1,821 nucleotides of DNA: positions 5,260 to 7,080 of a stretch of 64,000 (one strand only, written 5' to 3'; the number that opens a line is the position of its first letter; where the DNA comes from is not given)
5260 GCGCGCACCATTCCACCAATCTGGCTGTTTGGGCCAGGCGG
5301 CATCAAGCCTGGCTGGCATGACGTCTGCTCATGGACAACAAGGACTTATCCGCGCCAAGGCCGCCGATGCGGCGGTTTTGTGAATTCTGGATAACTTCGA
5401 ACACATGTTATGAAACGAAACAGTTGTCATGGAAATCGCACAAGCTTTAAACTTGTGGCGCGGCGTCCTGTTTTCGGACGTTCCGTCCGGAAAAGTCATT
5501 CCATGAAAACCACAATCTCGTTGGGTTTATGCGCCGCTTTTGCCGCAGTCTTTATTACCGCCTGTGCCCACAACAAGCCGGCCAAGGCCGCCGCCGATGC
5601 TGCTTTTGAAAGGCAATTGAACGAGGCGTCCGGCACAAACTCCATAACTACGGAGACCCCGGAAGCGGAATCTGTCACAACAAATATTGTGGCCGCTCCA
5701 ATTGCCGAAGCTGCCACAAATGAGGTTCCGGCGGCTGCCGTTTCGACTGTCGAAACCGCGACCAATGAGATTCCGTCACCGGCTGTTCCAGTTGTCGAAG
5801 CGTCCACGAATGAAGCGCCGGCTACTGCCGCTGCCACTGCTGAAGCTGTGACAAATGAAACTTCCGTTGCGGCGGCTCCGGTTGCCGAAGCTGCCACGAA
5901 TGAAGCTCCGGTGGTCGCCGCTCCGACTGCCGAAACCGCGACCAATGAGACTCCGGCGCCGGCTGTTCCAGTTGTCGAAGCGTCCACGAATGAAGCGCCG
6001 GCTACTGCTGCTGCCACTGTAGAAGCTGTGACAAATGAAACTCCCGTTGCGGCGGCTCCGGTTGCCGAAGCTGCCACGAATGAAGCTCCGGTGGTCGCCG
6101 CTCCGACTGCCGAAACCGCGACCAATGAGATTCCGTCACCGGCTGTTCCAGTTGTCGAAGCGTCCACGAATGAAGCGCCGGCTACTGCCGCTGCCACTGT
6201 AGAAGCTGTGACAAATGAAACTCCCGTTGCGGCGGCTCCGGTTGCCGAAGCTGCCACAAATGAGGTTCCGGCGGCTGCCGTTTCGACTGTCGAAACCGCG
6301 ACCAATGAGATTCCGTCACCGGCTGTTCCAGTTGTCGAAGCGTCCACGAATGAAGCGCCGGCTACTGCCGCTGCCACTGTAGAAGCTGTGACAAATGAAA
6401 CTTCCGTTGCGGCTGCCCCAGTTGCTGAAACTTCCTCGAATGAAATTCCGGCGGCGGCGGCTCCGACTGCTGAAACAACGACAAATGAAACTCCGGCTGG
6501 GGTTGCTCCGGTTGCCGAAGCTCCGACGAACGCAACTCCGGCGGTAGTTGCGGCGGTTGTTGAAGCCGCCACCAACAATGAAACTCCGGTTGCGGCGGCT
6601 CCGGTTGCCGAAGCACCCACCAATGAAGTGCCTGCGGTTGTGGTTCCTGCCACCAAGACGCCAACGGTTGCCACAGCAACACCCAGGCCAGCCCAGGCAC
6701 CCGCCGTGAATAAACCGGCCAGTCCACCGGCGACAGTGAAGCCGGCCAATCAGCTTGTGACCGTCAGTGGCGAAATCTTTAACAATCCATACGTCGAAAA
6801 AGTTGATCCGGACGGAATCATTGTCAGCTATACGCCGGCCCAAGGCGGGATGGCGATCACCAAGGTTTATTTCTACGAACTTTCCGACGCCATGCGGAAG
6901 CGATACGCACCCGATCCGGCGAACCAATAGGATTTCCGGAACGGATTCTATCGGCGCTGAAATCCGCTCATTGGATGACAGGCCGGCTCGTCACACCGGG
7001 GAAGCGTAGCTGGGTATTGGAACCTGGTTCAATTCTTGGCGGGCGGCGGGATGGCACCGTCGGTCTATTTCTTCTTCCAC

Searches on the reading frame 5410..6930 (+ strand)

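Call 89: search_protein_families(library=pfam, proteins=[window:5410-6930:+], max_evalue=0.001)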
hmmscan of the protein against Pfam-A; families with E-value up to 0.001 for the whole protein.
window:5410-6930:+ (506 aa): 1 family
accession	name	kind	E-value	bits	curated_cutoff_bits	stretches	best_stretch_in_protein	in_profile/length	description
PF02095.21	Extensin_1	-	2.2e-05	24.8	105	0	153-286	21-154/171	Extensin-like protein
